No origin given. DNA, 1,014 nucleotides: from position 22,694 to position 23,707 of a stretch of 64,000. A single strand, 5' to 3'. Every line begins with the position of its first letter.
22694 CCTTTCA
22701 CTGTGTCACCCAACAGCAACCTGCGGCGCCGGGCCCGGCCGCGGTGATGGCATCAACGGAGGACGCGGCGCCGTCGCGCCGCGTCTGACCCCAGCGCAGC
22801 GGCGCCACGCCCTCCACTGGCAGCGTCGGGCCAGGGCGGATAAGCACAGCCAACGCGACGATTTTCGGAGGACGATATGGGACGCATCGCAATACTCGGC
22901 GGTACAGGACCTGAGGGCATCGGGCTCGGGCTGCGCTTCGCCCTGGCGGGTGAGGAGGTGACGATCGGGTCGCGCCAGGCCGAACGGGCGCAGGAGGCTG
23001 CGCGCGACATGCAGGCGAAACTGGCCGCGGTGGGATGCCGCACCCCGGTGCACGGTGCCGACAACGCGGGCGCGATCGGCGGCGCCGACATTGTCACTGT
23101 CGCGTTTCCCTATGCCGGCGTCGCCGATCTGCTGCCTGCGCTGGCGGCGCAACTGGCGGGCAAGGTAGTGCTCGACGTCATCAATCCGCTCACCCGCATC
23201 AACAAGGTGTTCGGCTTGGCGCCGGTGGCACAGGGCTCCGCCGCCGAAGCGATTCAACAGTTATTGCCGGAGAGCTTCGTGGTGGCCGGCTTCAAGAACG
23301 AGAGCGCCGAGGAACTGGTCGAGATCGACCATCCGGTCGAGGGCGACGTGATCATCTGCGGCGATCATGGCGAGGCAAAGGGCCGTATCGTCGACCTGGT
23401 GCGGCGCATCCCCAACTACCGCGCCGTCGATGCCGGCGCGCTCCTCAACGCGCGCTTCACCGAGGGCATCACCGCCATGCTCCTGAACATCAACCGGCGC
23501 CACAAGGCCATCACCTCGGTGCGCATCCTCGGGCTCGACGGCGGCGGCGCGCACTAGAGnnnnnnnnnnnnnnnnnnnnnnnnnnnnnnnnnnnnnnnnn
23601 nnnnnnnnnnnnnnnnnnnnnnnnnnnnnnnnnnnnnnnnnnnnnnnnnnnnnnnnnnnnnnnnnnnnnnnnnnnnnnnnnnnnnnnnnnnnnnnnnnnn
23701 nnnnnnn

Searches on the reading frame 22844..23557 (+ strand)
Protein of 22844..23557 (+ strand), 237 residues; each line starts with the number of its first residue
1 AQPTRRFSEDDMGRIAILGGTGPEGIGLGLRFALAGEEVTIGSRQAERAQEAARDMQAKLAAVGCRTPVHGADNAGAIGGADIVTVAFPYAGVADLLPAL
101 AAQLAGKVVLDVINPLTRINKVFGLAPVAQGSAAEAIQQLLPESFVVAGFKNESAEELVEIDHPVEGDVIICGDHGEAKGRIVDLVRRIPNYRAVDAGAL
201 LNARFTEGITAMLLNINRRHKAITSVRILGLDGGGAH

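Call 47: search_protein_families(library=pfam, proteins=[window:22844-23557:+], max_evalue=0.00001)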
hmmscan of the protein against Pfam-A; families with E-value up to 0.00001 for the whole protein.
window:22844-23557:+ (237 aa): 1 family
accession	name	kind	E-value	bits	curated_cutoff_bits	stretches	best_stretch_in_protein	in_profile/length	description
PF03807.23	F420_oxidored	-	3.6e-13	50.4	21.6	1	14-115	1-94/94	NADP oxidoreductase coenzyme F420-dependent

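Call 72: search_protein_families(library=ncbifam, proteins=[window:22844-23557:+], max_evalue=1e-10)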
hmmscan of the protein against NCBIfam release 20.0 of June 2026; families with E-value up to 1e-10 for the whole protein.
window:22844-23557:+ (237 aa): 1 family
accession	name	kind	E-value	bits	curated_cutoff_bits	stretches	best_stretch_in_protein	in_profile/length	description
TIGR01915.1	npdG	equivalog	1.1e-56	192.2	149.8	1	14-221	2-212/220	NADPH-dependent F420 reductase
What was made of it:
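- npdG, the NADPH-dependent F420 reductase, scores above its cut-off about 7 kb from the array, which supports F420 use (call 72).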
